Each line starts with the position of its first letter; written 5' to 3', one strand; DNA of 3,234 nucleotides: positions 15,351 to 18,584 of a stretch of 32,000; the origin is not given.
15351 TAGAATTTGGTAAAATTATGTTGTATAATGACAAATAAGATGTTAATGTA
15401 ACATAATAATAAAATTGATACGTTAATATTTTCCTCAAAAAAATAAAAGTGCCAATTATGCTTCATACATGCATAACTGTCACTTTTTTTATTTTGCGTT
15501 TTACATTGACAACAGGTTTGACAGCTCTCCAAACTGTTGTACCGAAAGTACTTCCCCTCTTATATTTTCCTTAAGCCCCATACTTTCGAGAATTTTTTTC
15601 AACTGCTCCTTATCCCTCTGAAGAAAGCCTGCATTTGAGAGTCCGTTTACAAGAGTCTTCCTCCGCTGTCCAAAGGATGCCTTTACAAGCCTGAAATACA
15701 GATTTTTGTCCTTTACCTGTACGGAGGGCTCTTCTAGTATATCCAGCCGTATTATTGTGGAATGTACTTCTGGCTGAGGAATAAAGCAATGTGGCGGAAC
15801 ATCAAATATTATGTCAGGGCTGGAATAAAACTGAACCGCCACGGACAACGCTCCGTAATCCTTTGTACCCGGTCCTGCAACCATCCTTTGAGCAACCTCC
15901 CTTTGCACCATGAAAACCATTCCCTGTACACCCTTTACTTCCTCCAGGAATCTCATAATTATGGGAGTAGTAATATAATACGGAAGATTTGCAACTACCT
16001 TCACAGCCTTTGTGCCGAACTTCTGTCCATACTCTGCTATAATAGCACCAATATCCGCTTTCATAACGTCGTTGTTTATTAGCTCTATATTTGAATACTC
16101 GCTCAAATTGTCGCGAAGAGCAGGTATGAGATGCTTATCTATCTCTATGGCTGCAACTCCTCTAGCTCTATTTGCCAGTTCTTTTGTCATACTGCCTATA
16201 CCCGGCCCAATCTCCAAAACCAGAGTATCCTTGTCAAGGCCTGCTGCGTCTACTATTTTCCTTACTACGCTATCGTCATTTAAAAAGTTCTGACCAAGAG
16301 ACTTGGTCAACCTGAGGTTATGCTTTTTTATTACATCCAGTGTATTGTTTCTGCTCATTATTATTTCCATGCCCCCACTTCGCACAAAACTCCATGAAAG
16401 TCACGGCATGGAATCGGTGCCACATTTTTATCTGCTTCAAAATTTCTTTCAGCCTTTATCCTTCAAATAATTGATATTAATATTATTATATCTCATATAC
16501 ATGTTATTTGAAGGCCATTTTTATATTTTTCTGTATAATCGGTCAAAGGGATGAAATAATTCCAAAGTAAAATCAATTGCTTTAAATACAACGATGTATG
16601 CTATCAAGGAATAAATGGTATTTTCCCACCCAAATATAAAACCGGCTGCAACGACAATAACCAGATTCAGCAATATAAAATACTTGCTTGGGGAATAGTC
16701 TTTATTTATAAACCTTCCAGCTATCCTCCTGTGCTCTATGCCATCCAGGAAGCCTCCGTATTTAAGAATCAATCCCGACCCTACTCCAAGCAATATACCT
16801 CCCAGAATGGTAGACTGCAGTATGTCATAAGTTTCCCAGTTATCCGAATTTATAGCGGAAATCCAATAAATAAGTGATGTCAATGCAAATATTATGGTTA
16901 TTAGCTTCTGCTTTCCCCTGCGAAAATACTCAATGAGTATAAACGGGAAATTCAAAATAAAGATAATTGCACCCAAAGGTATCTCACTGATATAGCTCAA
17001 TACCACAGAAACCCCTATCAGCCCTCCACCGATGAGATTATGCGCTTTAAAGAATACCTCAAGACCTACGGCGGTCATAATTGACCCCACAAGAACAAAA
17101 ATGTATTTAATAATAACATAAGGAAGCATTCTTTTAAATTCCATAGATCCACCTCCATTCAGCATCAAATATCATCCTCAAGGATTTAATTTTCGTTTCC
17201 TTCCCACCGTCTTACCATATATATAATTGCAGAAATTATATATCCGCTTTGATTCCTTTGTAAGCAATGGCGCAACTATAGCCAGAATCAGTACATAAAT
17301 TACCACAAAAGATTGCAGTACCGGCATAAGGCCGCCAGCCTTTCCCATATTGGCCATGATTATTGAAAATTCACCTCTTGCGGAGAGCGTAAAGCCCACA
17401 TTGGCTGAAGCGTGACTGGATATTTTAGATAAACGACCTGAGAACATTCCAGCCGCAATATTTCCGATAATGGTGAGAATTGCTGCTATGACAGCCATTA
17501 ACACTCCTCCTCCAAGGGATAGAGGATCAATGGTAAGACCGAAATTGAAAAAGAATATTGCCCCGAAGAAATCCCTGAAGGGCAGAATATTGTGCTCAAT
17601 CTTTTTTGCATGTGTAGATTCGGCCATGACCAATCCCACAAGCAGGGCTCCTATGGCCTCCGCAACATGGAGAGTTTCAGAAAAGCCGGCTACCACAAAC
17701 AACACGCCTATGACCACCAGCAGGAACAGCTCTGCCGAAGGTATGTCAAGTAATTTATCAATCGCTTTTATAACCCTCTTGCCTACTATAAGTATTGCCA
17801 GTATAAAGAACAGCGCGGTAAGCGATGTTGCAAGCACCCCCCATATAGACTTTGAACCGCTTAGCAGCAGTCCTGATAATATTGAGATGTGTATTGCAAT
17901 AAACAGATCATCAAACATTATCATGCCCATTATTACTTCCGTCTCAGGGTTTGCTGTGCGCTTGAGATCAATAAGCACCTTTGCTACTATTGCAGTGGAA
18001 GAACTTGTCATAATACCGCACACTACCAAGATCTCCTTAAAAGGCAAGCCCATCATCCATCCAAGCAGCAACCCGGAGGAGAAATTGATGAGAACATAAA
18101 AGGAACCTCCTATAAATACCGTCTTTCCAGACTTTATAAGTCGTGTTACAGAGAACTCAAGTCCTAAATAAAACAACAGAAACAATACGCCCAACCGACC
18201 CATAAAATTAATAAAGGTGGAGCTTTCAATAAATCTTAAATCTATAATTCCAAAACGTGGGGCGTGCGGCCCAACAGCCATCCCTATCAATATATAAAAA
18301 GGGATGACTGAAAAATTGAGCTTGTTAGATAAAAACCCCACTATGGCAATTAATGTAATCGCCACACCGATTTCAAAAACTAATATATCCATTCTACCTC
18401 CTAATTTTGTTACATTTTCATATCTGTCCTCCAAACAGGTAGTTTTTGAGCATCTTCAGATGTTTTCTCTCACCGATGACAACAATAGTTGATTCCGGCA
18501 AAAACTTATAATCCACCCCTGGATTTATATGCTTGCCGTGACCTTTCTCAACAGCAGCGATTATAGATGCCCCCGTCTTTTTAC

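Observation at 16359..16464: About 100-nt repeat fused to start codons of three unrelated genes (copy 1, rsmA/ksgA): candidate structured translational leader with two mutually exclusive helices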

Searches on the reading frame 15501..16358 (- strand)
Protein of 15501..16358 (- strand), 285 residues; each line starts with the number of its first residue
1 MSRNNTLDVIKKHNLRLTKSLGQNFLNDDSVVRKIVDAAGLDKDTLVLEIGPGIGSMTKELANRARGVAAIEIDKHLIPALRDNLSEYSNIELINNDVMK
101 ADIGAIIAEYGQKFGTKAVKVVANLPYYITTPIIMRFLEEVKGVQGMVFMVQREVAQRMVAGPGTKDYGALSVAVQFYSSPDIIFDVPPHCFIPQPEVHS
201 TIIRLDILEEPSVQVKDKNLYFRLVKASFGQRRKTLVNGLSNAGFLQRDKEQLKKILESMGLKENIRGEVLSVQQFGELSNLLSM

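Call 8: search_protein_families(library=pfam, proteins=[window:15501-16358:-])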
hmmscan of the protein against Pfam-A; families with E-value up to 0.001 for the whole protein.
window:15501-16358:- (285 aa): 2 families
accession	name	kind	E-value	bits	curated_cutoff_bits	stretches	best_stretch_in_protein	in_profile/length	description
PF00398.26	RrnaAD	-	2.3e-67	227.3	24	1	17-273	4-257/263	Ribosomal RNA adenine dimethylase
PF13649.12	Methyltransf_25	-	0.00016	22.7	27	1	47-101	1-58/97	Methyltransferase domain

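Call 13: find_homologous_proteins(query=window:15501-16358:-)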
Query window:15501-16358:- (285 aa): 8000 proteins with E <= 0.001 among 8000 candidates; the best 120 are listed.
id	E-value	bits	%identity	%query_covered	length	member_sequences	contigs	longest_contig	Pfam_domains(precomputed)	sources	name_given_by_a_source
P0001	8.3e-174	595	96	100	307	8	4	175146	PF00398.27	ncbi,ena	-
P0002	6.9e-157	539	86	99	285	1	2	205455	PF00398.27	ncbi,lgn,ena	-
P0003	1.0e-156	538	87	99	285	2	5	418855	PF00398.27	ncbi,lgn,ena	-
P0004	7.4e-156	536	86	99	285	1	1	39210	PF00398.27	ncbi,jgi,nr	ncbi:MAG: dimethyladenosine transferase [Eubacterium sp.]|jgi:16S rRNA (adenine1518-N6/adenine1519-N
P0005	1.6e-155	535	86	99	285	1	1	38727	PF00398.27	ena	-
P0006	3.2e-155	534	85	99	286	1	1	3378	PF00398.27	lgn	-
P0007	3.4e-155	534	86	99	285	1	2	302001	PF00398.27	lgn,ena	-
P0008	3.5e-155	533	85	99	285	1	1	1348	PF00398.27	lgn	-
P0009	3.8e-155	533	85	99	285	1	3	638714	PF00398.27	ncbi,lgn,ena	-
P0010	6.8e-155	533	85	99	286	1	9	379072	PF00398.27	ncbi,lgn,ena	-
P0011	7.4e-155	532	84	99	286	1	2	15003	PF00398.27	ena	-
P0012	9.3e-155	532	85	99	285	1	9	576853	PF00398.27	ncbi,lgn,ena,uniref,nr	ncbi:16S rRNA (adenine(1518)-N(6)/adenine(1519)-N(6))-dimethyltransferase RsmA [Ruminiclostridium ce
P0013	1.5e-154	531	85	99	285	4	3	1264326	PF00398.27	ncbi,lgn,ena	-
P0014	2.2e-154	531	84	99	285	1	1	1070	PF00398.27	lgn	-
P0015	2.9e-154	530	84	99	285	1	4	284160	PF00398.27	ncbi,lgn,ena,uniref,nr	ncbi:16S rRNA (adenine(1518)-N(6)/adenine(1519)-N(6))-dimethyltransferase RsmA [Ruminiclostridium ce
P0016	4.1e-154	530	84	99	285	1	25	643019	PF00398.27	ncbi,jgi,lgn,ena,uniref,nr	ncbi:16S rRNA (adenine(1518)-N(6)/adenine(1519)-N(6))-dimethyltransferase RsmA [Ruminiclostridium ce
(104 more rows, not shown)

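Call 14: find_encoding_contigs(protein=P0003, flank=10000, max_places=3)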
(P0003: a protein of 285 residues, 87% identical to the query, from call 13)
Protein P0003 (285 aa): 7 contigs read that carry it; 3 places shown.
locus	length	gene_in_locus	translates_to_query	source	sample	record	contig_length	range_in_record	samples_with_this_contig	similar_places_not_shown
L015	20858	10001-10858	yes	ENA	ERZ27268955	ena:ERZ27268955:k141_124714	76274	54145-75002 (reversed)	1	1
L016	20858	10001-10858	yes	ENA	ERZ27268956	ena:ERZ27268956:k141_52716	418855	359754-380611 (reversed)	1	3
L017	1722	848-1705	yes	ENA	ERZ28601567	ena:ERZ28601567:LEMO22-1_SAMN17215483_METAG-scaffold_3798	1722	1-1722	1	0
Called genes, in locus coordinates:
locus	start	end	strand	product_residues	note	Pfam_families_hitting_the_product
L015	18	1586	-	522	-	-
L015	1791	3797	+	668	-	PF02743:dCache_1, PF00672:HAMP (faint), PF00015:MCPsignal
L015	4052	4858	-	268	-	PF02311:AraC_binding, PF07883:Cupin_2, PF12833:HTH_18, PF00165:HTH_AraC (weak)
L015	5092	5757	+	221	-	PF06283:ThuA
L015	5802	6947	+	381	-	PF01408:GFO_IDH_MocA, PF02894:GFO_IDH_MocA_C, PF22725:GFO_IDH_MocA_C3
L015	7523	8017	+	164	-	PF25991:KhtT_N, PF02080:TrkA_C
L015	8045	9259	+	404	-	PF00999:Na_H_Exchanger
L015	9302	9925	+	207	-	PF02588:YitT_membrane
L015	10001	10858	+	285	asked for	PF00398:RrnaAD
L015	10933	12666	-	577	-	PF00672:HAMP (weak), PF06580:His_kinase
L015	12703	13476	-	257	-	PF00072:Response_reg, PF00165:HTH_AraC (weak), PF12833:HTH_18, PF00165:HTH_AraC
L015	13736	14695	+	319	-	PF00528:BPD_transp_1 (weak)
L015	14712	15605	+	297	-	-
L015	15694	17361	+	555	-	PF01547:SBP_bac_1, PF13416:SBP_bac_8 (weak)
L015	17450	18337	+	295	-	PF00144:Beta-lactamase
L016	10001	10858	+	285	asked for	PF00398:RrnaAD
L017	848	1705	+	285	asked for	PF00398:RrnaAD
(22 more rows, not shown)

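Call 15: find_encoding_contigs(protein=P0016, flank=10000, max_places=2)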
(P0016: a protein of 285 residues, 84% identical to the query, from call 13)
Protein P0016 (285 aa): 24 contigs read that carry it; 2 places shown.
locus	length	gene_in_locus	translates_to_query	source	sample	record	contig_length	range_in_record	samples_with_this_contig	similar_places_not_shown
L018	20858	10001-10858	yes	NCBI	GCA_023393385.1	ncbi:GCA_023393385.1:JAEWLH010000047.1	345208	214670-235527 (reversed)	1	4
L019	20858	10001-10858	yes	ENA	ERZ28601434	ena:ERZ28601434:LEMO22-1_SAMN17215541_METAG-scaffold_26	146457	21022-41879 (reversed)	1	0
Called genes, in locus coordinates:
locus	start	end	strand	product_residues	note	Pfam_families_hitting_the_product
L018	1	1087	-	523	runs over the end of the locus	-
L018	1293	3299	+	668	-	PF00672:HAMP (faint), PF02743:dCache_1, PF00015:MCPsignal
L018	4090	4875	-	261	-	PF02311:AraC_binding, PF07883:Cupin_2, PF12833:HTH_18, PF00165:HTH_AraC (weak)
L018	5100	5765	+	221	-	PF06283:ThuA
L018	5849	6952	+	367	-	PF01408:GFO_IDH_MocA, PF02894:GFO_IDH_MocA_C, PF22725:GFO_IDH_MocA_C3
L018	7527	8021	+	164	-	PF25991:KhtT_N, PF02080:TrkA_C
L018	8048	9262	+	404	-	PF00999:Na_H_Exchanger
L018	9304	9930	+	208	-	PF02588:YitT_membrane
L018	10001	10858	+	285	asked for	PF00398:RrnaAD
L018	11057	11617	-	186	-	PF00589:Phage_integrase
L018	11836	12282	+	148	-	PF00072:Response_reg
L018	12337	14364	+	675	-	PF01627:Hpt, PF07194:P2, PF02895:H-kinase_dim, PF02518:HATPase_c, PF01584:CheW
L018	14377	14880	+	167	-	PF01584:CheW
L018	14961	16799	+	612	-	PF02203:TarH, PF12729:4HB_MCP_1, PF00672:HAMP, PF00015:MCPsignal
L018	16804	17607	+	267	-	PF03705:CheR_N, PF01739:CheR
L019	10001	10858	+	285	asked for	PF00398:RrnaAD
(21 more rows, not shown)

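Call 16: find_encoding_contigs(protein=P0001, flank=10000, max_places=4)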
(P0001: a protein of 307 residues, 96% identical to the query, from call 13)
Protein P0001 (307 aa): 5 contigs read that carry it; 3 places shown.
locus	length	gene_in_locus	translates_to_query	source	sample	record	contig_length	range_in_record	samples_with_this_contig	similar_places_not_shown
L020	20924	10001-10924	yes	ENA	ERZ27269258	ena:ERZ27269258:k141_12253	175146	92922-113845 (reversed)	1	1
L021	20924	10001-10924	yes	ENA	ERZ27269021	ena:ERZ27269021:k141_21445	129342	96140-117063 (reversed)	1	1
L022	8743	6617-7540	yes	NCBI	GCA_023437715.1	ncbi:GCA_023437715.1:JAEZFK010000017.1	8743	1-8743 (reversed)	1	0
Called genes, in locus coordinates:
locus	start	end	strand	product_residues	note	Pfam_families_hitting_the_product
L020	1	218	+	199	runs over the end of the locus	PF07670:Gate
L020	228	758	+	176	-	PF07670:Gate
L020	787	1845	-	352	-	PF10776:DUF2600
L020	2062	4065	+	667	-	PF00133:tRNA-synt_1, PF01406:tRNA-synt_1e, PF01921:tRNA-synt_1f (faint), PF09334:tRNA-synt_1g, PF00133:tRNA-synt_1, PF19303:Anticodon_3, PF08264:Anticodon_1, PF01588:tRNA_bind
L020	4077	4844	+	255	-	PF01026:TatD_DNase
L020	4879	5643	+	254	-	-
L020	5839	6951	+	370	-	PF03990:DUF348, PF07501:G5, PF06725:3D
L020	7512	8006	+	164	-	PF25991:KhtT_N, PF02080:TrkA_C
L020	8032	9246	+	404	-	PF00999:Na_H_Exchanger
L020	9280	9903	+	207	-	PF02588:YitT_membrane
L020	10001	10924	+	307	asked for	PF00398:RrnaAD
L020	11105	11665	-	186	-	PF00589:Phage_integrase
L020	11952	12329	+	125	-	PF00072:Response_reg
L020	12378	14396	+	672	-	PF01627:Hpt, PF07194:P2, PF02895:H-kinase_dim, PF02518:HATPase_c, PF01584:CheW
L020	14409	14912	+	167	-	PF01584:CheW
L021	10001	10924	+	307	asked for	PF00398:RrnaAD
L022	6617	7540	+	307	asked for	PF00398:RrnaAD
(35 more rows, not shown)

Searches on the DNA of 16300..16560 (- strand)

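Call 6: search_rna_families(source=window, start=16300, end=16560, threshold=evalue, max_evalue=10, show_alignments=3)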
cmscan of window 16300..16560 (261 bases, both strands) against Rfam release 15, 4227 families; matches with E-value up to 10: 2.
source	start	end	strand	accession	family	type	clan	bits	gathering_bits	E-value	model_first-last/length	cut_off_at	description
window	16456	16520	+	RF00047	mir-2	Gene; miRNA;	-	17.6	45.5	0.62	1-72/72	no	mir-2 microRNA precursor family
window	16515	16540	-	RF02217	ZNFX1-AS1_3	Gene; lncRNA;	-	14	60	8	62-87/87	no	ZNFX1 antisense RNA 1 conserved region 3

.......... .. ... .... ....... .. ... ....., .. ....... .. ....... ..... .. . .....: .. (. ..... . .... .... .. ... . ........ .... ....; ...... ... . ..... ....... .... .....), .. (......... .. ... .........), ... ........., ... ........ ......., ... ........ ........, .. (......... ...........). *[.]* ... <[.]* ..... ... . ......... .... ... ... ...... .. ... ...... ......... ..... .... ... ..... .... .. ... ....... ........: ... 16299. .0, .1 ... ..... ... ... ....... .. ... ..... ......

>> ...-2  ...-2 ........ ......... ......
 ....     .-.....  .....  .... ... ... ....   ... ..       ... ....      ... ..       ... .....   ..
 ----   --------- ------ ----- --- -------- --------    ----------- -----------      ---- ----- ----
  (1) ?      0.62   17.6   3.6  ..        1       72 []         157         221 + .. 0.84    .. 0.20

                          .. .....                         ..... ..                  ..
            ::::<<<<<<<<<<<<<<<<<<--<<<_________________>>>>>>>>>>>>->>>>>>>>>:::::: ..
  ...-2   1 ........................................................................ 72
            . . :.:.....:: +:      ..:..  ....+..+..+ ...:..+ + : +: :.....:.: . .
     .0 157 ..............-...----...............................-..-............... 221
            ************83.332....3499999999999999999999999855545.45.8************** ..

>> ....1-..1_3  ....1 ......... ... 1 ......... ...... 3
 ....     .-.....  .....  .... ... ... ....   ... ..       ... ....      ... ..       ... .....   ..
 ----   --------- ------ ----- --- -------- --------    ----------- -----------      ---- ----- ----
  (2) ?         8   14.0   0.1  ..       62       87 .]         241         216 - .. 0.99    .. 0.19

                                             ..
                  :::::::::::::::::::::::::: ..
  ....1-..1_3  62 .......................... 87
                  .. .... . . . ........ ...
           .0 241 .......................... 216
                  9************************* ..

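Call 46: search_dna_similar(query=window:16355-16460:-, collection=plasmids, mode=distant, max_evalue=0.01)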
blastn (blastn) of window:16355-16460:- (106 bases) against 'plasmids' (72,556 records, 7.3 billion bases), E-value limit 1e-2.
No match.

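Call 47: search_dna_similar(query=window:16355-16460:-, collection=phages, mode=distant, max_evalue=0.01)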
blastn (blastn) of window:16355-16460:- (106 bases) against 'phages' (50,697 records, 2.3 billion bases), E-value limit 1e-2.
No match.

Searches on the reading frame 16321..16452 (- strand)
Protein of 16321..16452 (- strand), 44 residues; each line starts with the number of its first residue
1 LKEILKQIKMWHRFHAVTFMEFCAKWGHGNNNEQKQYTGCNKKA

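Call 77: search_protein_representatives(protein=window:16321-16452:-)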
Query: 44 residues. Proteins with E-value up to 0.001 (for the whole library): 3; up to 1e-10: 1; up to 1e-30: 0. The best 3 are listed.
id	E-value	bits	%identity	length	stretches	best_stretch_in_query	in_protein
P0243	4.5e-12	60.5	88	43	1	2-33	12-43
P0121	9.7e-09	50.1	76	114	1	2-30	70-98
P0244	1.2e-08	49.9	89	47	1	1-27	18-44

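Call 82: list_cluster_members(proteins=[P0243, P0244, P0122, P0123, P0001])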
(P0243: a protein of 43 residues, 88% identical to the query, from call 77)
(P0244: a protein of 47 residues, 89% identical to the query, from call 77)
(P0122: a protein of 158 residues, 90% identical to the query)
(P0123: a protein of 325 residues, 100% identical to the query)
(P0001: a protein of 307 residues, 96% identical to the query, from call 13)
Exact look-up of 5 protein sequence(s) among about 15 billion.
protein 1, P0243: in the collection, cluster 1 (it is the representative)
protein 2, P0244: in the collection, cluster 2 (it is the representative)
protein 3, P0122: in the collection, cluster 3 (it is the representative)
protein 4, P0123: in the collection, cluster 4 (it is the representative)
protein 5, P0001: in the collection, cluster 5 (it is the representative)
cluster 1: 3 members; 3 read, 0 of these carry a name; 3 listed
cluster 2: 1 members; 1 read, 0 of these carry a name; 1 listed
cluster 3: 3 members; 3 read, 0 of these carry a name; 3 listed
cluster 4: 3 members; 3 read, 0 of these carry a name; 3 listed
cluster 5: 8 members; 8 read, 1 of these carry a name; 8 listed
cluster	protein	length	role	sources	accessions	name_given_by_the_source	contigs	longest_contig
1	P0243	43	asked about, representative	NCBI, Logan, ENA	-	-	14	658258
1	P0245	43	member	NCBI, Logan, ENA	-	-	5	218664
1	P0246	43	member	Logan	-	-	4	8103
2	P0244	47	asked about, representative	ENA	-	-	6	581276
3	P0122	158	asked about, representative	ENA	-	-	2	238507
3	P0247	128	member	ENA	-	-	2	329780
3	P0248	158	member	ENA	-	-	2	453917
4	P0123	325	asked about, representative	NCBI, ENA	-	-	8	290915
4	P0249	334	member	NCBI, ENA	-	-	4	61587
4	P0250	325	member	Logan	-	-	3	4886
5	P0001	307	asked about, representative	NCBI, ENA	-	-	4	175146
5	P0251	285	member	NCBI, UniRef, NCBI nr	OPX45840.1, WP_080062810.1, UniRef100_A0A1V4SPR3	ribosomal RNA small subunit methyltransferase A [Ruminiclostridium hungatei] | Ribosomal RNA small subunit methyltransferase A n=1 Tax=Ruminiclostridium hungatei ... | 16S rRNA (adenine(1518)-N(6)/adenine(1519)-N(6))-dimethyltransferase RsmA ...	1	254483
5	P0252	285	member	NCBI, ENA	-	-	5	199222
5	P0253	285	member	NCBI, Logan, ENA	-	-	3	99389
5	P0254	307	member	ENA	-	-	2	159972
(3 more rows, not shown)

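Call 83: find_encoding_contigs(protein=P0251, flank=10000, max_places=1)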
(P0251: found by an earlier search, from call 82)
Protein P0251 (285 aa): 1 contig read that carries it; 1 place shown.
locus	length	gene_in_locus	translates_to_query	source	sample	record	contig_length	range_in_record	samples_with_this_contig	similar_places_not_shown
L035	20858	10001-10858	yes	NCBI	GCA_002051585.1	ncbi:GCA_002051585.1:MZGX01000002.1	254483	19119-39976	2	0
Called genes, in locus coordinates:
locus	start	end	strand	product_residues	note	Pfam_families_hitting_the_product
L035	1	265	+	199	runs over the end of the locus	PF07670:Gate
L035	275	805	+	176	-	PF07670:Gate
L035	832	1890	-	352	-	PF10776:DUF2600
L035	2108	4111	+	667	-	PF00133:tRNA-synt_1, PF01406:tRNA-synt_1e, PF01921:tRNA-synt_1f (faint), PF09334:tRNA-synt_1g, PF00133:tRNA-synt_1, PF19303:Anticodon_3, PF08264:Anticodon_1, PF01588:tRNA_bind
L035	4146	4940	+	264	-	PF01026:TatD_DNase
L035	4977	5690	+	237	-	-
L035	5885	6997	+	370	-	PF03990:DUF348, PF07501:G5, PF06725:3D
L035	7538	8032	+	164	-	PF25991:KhtT_N, PF02080:TrkA_C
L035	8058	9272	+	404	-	PF00999:Na_H_Exchanger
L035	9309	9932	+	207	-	PF02588:YitT_membrane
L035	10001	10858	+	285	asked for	PF00398:RrnaAD, PF13649:Methyltransf_25 (faint)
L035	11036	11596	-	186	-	PF00589:Phage_integrase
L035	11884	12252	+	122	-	PF00072:Response_reg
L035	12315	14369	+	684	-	PF01627:Hpt, PF07194:P2, PF02895:H-kinase_dim, PF02518:HATPase_c, PF01584:CheW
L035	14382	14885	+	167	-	PF01584:CheW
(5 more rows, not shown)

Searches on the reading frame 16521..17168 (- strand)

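Call 8: search_protein_families(library=pfam, proteins=[window:16521-17168:-])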
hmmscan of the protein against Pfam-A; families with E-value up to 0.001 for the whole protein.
window:16521-17168:- (215 aa): 2 families
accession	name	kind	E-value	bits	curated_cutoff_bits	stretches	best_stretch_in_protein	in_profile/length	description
PF02588.21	YitT_membrane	-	7.7e-38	130.4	24.3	1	22-205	2-184/205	Uncharacterised 5xTM membrane BCR, YitT family COG1284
PF13346.12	ABC2_membrane_5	-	0.00023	21.2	25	1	17-129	77-188/205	ABC-2 family transporter protein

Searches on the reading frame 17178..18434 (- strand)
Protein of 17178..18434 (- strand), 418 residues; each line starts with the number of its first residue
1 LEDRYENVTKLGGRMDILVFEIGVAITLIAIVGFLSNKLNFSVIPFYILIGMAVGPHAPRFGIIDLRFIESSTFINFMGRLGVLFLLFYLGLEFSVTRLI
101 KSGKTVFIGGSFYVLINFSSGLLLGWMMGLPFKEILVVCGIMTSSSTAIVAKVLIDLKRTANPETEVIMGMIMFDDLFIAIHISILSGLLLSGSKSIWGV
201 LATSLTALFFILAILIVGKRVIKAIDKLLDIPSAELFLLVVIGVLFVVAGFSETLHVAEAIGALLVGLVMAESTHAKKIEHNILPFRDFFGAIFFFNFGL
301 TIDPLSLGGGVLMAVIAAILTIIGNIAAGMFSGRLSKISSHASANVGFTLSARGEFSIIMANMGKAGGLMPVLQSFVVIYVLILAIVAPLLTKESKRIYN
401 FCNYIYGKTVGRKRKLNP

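Call 8: search_protein_families(library=pfam, proteins=[window:17178-18434:-])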
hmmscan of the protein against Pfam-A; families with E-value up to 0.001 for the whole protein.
window:17178-18434:- (418 aa): 1 family
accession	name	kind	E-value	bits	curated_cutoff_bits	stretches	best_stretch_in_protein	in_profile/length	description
PF00999.27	Na_H_Exchanger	-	5.4e-58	197.1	26.2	1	26-392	3-369/375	Sodium/hydrogen exchanger, transmembrane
